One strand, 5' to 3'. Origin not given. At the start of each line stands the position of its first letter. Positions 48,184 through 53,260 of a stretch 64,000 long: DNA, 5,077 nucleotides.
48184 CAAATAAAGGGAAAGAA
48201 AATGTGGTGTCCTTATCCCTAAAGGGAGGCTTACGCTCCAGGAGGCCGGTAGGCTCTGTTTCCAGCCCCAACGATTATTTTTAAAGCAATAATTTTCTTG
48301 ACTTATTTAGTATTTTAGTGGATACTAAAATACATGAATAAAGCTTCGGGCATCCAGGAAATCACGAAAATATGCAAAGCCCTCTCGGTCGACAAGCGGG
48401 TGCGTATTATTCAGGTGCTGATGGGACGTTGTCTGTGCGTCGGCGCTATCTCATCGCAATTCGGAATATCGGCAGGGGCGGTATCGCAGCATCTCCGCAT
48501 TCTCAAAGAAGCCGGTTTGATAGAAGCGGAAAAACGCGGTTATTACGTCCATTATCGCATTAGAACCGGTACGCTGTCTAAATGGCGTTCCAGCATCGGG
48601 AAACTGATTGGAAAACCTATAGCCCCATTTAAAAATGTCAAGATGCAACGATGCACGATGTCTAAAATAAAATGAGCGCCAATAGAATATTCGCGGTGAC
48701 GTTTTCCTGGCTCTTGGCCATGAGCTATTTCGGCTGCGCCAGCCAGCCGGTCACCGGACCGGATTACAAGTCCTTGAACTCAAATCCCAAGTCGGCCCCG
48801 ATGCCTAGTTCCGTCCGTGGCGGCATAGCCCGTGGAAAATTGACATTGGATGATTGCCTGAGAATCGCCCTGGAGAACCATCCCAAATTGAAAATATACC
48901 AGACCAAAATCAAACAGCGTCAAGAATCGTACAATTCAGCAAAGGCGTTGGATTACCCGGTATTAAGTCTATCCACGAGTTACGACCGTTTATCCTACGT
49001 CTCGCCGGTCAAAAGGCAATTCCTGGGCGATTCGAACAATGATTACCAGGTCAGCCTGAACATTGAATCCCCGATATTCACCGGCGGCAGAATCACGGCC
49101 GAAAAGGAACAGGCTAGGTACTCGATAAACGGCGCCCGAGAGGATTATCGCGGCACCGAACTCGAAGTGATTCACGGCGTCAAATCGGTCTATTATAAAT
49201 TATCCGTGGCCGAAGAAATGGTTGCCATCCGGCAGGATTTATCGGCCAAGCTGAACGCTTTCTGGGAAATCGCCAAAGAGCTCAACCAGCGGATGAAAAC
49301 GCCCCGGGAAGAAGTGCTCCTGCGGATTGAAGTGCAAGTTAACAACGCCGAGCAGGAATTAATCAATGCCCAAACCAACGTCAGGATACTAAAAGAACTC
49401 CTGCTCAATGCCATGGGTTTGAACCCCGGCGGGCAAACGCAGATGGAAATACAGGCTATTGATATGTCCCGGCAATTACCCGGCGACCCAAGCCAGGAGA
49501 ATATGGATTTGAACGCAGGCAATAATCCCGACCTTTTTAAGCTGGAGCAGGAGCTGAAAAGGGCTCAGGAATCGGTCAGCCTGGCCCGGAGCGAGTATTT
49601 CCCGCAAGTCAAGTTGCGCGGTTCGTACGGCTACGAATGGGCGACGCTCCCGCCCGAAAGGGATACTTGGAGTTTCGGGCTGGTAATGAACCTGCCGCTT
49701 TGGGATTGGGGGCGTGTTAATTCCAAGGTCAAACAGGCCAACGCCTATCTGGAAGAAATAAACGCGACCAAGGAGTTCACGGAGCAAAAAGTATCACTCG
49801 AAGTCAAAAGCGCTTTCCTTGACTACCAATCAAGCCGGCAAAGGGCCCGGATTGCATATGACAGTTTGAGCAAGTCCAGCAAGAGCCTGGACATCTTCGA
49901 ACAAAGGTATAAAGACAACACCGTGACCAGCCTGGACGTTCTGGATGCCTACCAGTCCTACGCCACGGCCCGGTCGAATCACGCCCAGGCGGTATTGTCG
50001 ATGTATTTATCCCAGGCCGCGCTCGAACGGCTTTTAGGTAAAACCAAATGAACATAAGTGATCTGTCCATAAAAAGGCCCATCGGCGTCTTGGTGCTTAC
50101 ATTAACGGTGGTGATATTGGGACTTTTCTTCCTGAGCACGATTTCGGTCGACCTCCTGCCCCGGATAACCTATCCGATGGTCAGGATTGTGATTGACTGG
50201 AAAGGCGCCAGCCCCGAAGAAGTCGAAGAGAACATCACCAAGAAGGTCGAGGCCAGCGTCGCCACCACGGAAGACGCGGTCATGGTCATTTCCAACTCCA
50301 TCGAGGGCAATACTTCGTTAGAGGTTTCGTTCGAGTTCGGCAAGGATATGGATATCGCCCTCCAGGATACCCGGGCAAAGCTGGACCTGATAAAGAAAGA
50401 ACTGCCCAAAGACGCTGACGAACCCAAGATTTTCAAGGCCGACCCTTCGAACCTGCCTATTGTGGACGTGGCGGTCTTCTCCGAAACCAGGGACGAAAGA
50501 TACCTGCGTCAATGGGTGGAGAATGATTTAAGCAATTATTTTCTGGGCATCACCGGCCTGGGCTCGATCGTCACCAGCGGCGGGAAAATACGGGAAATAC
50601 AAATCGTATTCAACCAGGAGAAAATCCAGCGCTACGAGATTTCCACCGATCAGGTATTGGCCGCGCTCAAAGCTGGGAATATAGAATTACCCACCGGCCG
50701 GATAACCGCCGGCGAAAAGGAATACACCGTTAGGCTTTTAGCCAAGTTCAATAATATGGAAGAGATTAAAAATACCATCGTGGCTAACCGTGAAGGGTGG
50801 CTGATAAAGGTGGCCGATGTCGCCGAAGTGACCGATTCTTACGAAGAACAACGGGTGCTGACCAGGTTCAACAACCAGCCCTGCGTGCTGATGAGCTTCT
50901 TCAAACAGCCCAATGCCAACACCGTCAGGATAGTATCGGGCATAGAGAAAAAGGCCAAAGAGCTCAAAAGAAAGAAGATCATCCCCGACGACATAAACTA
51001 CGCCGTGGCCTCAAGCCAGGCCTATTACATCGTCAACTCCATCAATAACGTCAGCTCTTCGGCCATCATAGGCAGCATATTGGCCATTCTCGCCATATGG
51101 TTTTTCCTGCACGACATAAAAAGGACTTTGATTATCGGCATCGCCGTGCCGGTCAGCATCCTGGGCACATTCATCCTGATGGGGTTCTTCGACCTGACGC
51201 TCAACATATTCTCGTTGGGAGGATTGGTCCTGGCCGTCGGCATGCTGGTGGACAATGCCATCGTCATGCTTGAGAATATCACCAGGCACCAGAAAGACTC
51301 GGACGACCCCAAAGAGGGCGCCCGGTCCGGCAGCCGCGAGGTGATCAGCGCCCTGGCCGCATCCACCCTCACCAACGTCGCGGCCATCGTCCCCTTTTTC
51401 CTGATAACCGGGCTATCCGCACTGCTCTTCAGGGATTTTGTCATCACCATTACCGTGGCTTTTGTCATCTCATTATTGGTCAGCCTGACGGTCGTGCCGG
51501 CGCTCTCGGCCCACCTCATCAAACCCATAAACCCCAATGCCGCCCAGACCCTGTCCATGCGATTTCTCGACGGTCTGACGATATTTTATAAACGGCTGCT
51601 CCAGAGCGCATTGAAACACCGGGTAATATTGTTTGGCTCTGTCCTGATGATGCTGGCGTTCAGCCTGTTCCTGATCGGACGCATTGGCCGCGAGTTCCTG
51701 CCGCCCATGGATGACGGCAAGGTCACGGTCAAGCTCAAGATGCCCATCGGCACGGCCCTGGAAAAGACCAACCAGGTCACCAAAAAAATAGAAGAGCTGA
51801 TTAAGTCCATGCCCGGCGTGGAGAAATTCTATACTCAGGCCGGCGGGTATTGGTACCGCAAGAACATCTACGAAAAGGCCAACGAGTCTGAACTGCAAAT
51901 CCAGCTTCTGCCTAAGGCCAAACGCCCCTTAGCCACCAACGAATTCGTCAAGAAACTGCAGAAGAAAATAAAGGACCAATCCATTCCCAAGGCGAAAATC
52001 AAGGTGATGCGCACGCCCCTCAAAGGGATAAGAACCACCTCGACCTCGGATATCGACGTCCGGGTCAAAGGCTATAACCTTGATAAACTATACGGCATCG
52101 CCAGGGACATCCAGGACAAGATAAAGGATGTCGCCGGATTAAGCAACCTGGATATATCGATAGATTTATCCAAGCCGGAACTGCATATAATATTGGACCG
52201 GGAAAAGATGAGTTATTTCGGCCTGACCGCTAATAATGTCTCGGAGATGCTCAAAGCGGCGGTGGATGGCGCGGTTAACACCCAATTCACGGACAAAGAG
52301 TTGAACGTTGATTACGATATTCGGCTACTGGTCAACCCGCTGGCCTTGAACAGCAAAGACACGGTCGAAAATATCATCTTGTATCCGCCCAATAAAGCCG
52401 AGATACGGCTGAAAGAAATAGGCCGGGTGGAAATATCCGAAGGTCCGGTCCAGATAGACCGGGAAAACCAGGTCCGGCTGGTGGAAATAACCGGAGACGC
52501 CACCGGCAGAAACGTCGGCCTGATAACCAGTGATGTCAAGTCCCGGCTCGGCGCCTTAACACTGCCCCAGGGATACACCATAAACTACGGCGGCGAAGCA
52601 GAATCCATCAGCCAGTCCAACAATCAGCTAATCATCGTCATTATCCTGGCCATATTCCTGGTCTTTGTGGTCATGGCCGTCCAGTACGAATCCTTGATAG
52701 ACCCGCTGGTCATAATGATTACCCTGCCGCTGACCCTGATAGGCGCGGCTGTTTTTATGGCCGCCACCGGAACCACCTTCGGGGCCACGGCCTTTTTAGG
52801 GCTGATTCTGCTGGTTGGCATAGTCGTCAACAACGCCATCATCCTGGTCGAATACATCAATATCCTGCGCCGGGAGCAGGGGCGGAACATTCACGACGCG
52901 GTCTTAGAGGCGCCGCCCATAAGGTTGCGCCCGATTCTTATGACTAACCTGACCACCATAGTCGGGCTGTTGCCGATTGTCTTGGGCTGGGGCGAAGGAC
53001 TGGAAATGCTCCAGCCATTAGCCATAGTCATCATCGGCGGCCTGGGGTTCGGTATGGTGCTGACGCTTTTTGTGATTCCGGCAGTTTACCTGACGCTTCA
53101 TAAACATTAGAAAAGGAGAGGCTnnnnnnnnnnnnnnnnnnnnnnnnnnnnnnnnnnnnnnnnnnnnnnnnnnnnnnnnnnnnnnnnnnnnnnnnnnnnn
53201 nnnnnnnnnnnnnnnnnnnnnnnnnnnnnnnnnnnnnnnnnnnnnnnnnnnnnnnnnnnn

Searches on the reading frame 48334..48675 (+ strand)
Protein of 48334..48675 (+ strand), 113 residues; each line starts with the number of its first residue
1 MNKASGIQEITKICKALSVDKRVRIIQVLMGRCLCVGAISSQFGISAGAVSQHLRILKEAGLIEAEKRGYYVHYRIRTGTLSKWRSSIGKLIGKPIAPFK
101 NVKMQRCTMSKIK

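Call 35: search_protein_families(library=pfam, proteins=[window:48334-48675:+], max_evalue=0.0001)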
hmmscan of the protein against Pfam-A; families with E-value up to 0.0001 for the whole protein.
window:48334-48675:+ (113 aa): 3 families
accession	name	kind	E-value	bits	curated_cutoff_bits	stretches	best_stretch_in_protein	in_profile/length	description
PF01022.26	HTH_5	-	1.6e-13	50.7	22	1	21-64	3-46/47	Bacterial regulatory protein, arsR family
PF12840.13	HTH_20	-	3.3e-08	33.8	27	1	22-64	6-49/51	Helix-turn-helix domain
PF13412.12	HTH_24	-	4.6e-05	23.3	21.9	1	34-64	18-48/48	Winged helix-turn-helix DNA-binding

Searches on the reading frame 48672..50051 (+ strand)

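Call 35: search_protein_families(library=pfam, proteins=[window:48672-50051:+], max_evalue=0.0001)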
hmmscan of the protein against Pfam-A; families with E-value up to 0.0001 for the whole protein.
window:48672-50051:+ (459 aa): 1 family
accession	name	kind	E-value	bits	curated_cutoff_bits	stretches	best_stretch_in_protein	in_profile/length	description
PF02321.23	OEP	-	1.4e-69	234.1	22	2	277-456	4-187/187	Outer membrane efflux protein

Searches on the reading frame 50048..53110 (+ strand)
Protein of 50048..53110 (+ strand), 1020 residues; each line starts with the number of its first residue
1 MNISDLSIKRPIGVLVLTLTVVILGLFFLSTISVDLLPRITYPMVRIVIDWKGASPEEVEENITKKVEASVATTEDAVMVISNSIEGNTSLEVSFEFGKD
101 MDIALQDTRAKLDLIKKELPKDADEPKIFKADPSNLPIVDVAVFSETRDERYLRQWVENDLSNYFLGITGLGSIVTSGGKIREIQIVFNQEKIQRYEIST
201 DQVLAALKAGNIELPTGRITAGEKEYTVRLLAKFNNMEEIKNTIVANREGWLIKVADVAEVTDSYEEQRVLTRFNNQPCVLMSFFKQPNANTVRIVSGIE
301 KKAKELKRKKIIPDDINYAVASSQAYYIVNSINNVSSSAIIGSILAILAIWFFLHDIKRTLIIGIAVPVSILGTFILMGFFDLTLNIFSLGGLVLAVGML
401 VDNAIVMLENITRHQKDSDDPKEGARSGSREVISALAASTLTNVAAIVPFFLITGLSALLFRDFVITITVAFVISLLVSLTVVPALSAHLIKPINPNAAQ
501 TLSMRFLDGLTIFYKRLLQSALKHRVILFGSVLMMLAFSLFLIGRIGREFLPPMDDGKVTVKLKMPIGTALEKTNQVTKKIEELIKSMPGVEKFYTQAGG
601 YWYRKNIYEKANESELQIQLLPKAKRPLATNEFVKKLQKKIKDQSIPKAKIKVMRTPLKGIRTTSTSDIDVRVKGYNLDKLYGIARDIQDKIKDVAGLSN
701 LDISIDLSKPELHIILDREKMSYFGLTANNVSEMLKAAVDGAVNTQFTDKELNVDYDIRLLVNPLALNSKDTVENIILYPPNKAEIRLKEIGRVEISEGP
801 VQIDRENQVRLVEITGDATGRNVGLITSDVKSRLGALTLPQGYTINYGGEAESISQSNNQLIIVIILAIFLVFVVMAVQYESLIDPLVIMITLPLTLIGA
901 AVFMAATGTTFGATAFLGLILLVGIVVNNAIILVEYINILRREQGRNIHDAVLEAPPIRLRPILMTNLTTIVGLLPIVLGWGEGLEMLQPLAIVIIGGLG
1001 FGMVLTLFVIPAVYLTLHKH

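Call 35: search_protein_families(library=pfam, proteins=[window:50048-53110:+], max_evalue=0.0001)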
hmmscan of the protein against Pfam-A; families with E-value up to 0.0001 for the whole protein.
window:50048-53110:+ (1020 aa): 2 families
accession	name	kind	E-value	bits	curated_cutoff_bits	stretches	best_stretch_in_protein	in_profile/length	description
PF00873.25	ACR_tran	-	1.5e-253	844.4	28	1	3-1018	1-1021/1021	AcrB/AcrD/AcrF family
PF03176.21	MMPL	-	1.8e-06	27.6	20.5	0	812-1015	92-300/333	MMPL family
